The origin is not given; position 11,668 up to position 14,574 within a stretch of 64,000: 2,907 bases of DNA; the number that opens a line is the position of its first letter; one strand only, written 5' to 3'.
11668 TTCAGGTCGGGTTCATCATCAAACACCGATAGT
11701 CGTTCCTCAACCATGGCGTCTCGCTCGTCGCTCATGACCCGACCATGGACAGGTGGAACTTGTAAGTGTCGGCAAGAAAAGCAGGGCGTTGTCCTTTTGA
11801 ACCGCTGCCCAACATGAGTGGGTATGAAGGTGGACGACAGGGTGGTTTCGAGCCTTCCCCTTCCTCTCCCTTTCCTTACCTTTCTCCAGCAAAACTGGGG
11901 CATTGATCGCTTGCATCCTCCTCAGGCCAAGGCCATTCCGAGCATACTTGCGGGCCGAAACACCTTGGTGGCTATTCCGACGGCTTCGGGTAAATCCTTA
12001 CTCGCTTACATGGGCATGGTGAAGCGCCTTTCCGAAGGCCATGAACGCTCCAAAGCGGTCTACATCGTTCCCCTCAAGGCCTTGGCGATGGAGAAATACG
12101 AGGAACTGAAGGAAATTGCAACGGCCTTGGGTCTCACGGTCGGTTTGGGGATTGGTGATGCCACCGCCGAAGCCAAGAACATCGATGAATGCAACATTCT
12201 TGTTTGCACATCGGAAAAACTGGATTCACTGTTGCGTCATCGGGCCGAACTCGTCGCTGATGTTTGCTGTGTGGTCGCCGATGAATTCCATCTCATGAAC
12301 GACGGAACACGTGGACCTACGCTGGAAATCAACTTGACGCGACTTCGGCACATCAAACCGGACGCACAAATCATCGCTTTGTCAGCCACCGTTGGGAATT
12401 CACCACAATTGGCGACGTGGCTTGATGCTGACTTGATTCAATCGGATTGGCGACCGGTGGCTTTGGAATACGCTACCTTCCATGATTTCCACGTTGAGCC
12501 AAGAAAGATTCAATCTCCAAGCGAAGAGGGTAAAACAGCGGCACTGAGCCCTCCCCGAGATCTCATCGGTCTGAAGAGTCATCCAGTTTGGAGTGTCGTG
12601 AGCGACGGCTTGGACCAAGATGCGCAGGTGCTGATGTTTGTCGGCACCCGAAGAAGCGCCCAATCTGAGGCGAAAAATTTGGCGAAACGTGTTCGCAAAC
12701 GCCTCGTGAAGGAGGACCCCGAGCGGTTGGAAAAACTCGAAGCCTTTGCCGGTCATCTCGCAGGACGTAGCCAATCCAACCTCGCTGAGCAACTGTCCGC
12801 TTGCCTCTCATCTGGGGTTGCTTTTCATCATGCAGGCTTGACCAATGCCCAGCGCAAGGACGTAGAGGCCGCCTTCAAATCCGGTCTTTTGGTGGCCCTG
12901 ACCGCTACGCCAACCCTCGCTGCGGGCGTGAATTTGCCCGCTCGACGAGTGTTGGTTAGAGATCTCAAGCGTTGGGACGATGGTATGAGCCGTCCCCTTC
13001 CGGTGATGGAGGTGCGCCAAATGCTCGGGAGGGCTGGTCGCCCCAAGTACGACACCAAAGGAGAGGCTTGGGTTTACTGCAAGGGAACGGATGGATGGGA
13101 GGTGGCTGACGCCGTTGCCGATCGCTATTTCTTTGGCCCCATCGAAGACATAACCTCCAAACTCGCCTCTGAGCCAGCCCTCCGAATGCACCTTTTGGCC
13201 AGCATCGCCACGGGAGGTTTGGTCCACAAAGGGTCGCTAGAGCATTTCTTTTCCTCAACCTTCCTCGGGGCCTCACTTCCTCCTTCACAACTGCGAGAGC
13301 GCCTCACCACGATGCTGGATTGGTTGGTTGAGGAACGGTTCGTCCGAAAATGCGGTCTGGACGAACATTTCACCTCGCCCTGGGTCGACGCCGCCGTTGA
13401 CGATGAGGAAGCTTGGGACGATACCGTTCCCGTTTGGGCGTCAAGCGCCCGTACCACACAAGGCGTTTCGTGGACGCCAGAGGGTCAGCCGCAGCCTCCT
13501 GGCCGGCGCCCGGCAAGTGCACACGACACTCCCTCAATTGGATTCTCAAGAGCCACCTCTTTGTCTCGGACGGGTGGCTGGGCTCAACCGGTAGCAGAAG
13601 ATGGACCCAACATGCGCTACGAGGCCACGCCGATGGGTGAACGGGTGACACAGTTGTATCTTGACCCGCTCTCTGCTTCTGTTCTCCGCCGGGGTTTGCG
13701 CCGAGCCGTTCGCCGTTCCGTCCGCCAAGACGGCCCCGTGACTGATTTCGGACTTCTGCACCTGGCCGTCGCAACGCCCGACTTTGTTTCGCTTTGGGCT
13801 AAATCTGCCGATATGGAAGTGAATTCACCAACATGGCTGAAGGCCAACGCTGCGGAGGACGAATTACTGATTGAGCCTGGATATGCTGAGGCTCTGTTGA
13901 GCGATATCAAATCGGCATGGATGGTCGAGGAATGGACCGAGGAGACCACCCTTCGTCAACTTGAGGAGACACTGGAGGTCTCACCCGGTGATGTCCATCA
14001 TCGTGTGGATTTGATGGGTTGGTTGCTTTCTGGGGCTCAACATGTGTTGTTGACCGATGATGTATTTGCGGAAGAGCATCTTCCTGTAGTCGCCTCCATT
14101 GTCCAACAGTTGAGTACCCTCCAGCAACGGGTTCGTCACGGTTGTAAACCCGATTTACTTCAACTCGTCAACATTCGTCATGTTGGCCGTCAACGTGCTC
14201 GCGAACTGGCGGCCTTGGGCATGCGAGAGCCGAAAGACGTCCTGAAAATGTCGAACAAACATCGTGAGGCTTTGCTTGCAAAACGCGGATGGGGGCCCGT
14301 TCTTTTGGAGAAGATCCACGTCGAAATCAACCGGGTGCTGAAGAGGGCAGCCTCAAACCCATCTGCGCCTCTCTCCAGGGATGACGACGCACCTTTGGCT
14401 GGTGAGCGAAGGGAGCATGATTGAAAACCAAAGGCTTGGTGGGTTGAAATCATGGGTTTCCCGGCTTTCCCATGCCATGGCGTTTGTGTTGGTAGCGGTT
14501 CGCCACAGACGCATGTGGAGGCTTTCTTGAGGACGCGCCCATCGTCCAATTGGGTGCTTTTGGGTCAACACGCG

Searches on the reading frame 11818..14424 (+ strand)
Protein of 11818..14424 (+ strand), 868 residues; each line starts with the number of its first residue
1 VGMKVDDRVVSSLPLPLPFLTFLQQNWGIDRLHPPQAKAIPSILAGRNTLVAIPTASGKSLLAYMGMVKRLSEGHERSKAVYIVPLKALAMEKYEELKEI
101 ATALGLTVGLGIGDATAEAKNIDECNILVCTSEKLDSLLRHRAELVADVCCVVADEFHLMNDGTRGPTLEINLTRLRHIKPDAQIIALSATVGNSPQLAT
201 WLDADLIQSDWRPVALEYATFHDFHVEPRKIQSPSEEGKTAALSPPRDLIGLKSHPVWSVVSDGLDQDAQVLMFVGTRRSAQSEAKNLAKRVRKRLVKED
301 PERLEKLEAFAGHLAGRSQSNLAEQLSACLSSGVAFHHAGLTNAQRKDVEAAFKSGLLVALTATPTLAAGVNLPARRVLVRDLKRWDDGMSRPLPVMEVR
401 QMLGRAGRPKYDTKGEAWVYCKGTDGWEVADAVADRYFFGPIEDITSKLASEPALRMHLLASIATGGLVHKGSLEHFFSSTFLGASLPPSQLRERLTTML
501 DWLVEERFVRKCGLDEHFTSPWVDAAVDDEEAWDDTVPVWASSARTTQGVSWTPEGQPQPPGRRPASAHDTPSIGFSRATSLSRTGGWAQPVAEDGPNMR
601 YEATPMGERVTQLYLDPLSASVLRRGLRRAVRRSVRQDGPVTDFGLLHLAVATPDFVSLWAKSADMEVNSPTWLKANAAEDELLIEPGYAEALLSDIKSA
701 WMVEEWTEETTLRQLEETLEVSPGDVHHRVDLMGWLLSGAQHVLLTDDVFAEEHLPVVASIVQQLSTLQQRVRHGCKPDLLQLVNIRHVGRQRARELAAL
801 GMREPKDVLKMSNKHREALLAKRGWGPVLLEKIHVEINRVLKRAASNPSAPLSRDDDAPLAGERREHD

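Call 12: search_protein_families(library=pfam, proteins=[window:11818-14424:+], max_evalue=0.001)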
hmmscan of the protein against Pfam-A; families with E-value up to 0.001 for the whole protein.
window:11818-14424:+ (868 aa): 6 families
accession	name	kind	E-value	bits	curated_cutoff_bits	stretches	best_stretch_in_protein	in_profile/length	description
PF00270.35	DEAD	-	9.2e-35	120.3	26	1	34-195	2-163/167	DEAD/DEAH box helicase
PF21280.2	Helicase_dom4_arc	-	1e-14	54.9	27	1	644-775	1-125/125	Archaeal helicase, domain 4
PF04851.21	ResIII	-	1.5e-11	44.9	22.5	1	32-192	4-162/164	Type III restriction enzyme, res subunit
PF00271.37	Helicase_C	-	1.1e-07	32.5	23.5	1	324-409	32-109/110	Helicase conserved C-terminal domain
PF22527.2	DEXQc_Suv3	-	1.6e-05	24.9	27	1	54-168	21-113/154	DEXQ-box helicase domain of Suv3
PF20470.4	HTH_61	-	0.00047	20.9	24.3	0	440-509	21-91/92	Helix-turn-helix domain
